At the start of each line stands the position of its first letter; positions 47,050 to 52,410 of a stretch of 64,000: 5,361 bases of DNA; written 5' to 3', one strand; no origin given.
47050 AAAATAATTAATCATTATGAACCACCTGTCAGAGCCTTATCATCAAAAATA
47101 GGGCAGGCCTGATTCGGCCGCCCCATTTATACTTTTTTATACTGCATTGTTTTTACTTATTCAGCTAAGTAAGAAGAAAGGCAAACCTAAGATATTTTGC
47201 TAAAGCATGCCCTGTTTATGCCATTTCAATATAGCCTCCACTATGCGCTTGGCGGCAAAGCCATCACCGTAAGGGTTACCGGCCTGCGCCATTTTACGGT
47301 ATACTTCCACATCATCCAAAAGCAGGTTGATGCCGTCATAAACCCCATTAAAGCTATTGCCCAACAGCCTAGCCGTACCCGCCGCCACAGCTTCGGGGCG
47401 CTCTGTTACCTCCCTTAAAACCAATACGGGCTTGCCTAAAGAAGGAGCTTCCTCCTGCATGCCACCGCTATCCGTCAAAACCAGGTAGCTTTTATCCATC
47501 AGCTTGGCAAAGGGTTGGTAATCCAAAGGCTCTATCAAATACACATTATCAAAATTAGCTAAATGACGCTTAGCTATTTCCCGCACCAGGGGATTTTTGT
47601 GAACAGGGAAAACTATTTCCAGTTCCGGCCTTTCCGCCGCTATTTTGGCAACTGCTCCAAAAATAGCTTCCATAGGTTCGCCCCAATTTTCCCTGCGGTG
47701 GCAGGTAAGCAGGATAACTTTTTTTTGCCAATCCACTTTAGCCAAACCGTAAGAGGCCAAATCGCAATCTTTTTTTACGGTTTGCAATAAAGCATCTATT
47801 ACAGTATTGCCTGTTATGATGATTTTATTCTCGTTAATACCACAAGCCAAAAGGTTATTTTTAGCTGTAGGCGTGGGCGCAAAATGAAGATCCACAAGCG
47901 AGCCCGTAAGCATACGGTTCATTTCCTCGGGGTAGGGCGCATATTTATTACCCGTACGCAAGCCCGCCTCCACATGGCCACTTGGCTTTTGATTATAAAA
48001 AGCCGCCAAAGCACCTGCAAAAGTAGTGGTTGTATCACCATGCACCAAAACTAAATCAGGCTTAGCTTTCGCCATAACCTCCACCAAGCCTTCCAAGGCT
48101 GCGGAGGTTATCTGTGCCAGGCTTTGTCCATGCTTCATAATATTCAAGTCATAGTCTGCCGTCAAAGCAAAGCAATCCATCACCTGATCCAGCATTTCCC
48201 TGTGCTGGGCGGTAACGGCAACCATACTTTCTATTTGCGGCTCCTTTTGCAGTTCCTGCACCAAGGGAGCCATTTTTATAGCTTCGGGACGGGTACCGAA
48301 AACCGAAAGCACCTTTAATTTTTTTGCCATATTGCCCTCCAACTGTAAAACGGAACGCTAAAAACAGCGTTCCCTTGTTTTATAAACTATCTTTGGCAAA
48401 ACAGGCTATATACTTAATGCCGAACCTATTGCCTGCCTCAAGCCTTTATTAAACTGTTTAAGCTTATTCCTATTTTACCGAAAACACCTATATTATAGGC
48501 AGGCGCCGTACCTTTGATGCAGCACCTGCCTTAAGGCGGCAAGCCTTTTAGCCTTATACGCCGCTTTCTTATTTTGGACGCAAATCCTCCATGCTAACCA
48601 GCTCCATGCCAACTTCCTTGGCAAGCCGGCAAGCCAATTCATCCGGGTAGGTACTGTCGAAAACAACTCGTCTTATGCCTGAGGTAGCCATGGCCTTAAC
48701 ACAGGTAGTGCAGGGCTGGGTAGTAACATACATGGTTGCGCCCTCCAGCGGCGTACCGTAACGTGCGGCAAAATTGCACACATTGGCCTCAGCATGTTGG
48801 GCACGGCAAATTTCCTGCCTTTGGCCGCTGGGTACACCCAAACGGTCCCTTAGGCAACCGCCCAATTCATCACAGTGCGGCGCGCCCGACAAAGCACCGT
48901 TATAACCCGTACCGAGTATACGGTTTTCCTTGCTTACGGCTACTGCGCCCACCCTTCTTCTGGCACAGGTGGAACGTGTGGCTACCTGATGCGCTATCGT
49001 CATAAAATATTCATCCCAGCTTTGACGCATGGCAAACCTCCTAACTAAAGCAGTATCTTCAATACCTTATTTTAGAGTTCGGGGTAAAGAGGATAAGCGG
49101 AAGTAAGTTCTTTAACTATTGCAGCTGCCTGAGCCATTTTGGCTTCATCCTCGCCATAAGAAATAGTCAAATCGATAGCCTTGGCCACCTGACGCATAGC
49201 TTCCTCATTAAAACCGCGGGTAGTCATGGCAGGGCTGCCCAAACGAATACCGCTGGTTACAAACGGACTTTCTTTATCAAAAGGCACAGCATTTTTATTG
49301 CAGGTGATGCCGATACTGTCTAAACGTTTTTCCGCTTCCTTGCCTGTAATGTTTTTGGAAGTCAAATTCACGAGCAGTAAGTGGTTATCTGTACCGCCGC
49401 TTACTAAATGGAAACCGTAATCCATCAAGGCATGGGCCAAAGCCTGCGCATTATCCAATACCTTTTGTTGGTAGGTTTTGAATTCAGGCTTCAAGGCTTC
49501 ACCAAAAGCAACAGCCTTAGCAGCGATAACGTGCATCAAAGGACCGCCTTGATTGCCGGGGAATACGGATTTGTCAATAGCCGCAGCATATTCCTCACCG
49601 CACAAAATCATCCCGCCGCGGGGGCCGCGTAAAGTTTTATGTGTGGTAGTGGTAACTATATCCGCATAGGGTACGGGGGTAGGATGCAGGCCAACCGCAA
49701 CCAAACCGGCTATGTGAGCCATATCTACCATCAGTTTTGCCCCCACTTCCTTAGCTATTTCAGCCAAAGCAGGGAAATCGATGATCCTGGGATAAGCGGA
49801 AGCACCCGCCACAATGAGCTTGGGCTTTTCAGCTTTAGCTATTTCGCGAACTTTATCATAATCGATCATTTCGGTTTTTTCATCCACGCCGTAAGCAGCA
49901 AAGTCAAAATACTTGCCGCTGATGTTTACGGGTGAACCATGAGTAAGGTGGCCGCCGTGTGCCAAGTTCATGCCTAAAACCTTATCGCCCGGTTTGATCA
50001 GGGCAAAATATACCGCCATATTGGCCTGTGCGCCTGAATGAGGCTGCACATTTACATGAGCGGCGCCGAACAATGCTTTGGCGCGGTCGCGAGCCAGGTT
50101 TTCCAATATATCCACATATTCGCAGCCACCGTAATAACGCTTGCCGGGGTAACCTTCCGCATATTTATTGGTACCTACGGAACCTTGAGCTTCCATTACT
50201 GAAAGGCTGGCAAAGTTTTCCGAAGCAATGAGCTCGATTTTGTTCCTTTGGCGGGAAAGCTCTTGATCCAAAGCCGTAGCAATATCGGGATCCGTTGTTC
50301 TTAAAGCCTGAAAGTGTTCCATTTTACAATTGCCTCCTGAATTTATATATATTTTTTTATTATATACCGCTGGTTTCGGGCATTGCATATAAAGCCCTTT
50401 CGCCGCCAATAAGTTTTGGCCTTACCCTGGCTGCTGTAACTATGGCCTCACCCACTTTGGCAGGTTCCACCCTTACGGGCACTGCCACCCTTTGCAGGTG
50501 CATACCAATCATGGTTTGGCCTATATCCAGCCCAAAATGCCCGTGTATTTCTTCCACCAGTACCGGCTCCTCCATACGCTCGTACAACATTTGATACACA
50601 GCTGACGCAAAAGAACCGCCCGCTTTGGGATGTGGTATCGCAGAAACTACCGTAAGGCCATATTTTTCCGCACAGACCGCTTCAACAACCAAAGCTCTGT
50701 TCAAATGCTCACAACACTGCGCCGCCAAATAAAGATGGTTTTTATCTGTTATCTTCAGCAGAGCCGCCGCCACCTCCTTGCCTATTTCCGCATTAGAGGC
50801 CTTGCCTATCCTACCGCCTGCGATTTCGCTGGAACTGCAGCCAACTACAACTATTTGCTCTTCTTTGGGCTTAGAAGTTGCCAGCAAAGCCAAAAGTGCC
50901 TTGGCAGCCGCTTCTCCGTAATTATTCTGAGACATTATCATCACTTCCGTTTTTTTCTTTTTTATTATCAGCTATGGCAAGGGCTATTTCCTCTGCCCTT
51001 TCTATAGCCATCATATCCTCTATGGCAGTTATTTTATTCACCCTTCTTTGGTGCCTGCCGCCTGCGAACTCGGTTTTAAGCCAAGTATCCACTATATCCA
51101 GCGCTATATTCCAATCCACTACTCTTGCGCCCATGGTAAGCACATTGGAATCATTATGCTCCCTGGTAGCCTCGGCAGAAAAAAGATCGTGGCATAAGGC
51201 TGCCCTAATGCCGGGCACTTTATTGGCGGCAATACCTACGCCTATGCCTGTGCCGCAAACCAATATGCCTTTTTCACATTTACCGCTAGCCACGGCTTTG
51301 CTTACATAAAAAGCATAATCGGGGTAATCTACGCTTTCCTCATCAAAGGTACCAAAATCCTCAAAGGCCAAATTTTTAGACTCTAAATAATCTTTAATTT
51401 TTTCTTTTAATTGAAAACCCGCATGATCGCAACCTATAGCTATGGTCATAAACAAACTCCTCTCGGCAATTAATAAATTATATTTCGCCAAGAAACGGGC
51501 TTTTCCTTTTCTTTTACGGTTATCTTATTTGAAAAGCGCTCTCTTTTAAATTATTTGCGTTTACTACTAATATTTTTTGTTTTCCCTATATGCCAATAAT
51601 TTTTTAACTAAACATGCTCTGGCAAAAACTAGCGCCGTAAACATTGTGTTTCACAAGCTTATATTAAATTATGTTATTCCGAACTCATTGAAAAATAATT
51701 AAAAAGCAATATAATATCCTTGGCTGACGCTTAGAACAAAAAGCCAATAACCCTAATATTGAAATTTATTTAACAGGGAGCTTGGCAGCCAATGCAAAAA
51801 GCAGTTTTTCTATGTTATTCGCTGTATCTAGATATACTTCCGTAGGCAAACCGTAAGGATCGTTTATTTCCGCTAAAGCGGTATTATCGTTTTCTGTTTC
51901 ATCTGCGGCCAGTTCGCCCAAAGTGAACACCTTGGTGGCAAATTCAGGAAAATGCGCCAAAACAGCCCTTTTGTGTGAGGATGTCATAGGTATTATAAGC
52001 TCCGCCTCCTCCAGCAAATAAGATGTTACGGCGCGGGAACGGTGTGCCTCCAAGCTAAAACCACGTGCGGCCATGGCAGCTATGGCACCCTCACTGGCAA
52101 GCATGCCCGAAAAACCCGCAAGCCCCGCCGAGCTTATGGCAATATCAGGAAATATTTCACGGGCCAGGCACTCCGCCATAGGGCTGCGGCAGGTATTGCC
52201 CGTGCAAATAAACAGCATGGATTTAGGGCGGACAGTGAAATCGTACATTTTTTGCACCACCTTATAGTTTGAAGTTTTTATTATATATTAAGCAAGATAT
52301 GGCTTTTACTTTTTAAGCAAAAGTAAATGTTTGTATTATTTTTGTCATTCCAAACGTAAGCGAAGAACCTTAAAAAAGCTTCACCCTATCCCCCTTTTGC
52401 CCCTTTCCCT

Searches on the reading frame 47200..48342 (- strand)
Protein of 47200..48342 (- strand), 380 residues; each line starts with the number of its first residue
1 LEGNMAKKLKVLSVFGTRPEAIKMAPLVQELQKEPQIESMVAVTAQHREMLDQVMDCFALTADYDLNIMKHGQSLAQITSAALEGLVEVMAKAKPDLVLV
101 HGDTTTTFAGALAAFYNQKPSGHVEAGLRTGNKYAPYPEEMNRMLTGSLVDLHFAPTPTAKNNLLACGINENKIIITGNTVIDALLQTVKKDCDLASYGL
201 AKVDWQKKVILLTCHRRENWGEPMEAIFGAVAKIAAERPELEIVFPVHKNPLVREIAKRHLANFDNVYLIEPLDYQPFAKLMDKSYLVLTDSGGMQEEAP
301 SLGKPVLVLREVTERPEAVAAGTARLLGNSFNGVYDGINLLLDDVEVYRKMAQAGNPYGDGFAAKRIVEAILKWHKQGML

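Call 42: search_protein_families(library=pfam, proteins=[window:47200-48342:-], max_evalue=0.0001)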
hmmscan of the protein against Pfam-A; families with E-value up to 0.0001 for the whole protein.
window:47200-48342:- (380 aa): 1 family
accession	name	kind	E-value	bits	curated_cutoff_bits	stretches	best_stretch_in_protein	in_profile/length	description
PF02350.25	Epimerase_2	-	2.6e-114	382.1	30.6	1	29-371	1-346/347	UDP-N-acetylglucosamine 2-epimerase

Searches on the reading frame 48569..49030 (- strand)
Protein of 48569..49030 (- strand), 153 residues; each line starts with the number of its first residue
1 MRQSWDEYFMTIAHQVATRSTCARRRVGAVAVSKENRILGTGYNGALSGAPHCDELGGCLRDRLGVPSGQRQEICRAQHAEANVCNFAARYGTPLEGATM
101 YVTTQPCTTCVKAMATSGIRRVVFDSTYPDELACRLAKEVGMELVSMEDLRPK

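Call 42: search_protein_families(library=pfam, proteins=[window:48569-49030:-], max_evalue=0.0001)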
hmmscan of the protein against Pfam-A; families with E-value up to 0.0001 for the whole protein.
window:48569-49030:- (153 aa): 2 families
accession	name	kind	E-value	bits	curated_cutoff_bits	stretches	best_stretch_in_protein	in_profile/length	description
PF00383.29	dCMP_cyt_deam_1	-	3.2e-25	88.4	25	1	4-124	2-100/102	Cytidine and deoxycytidylate deaminase zinc-binding region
PF14437.12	MafB19-deam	-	1.1e-19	71.2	27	1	4-131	2-106/142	MafB19-like deaminase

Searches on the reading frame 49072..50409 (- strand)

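Call 42: search_protein_families(library=pfam, proteins=[window:49072-50409:-], max_evalue=0.0001)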
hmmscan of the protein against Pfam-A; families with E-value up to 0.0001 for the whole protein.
window:49072-50409:- (445 aa): 4 families
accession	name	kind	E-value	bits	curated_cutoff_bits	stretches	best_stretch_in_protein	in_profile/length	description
PF00464.25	SHMT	-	3.8e-175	582.7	27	1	37-412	2-399/399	Serine hydroxymethyltransferase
PF01212.27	Beta_elim_lyase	-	1.5e-07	31.5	27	1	107-371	38-273/288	Beta-eliminating lyase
PF00155.27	Aminotran_1_2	-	1.6e-07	31.3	19.7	1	109-338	50-300/361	Aminotransferase class I and II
PF01053.26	Cys_Met_Meta_PP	-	2.7e-06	26.6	27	1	114-266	65-209/381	Cys/Met metabolism PLP-dependent enzyme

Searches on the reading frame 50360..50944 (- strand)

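Call 42: search_protein_families(library=pfam, proteins=[window:50360-50944:-], max_evalue=0.0001)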
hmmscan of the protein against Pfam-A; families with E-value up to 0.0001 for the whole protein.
window:50360-50944:- (194 aa): 1 family
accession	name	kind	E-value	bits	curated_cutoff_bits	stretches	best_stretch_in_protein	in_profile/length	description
PF04260.17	DUF436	-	2.1e-68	229.7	25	1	15-186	4-171/171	Protein of unknown function (DUF436)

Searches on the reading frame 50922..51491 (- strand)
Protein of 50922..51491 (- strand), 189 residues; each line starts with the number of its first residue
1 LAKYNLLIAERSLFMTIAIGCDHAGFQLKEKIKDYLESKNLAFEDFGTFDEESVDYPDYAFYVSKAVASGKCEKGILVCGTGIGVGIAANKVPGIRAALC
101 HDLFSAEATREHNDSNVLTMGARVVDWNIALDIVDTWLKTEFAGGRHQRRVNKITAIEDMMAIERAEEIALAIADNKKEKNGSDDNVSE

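Call 42: search_protein_families(library=pfam, proteins=[window:50922-51491:-], max_evalue=0.0001)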
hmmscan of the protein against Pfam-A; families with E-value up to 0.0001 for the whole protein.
window:50922-51491:- (189 aa): 1 family
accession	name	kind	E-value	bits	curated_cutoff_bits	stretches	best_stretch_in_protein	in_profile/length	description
PF02502.23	LacAB_rpiB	-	2.8e-62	209.2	24.7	1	17-154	1-138/138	Ribose/Galactose Isomerase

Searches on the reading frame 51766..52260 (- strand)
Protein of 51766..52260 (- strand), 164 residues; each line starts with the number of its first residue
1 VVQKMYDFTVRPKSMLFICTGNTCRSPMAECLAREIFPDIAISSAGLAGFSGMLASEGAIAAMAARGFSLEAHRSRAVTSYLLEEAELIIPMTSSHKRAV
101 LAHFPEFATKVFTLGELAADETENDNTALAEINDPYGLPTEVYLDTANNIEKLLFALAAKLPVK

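Call 50: search_protein_families(library=pfam, proteins=[window:51766-52260:-], max_evalue=0.0001)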
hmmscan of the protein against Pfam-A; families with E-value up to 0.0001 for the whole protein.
window:51766-52260:- (164 aa): 1 family
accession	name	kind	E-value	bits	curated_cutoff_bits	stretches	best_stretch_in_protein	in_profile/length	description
PF01451.26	LMWPc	-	3.6e-25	89.3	23.2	1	16-156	2-142/144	Low molecular weight phosphotyrosine protein phosphatase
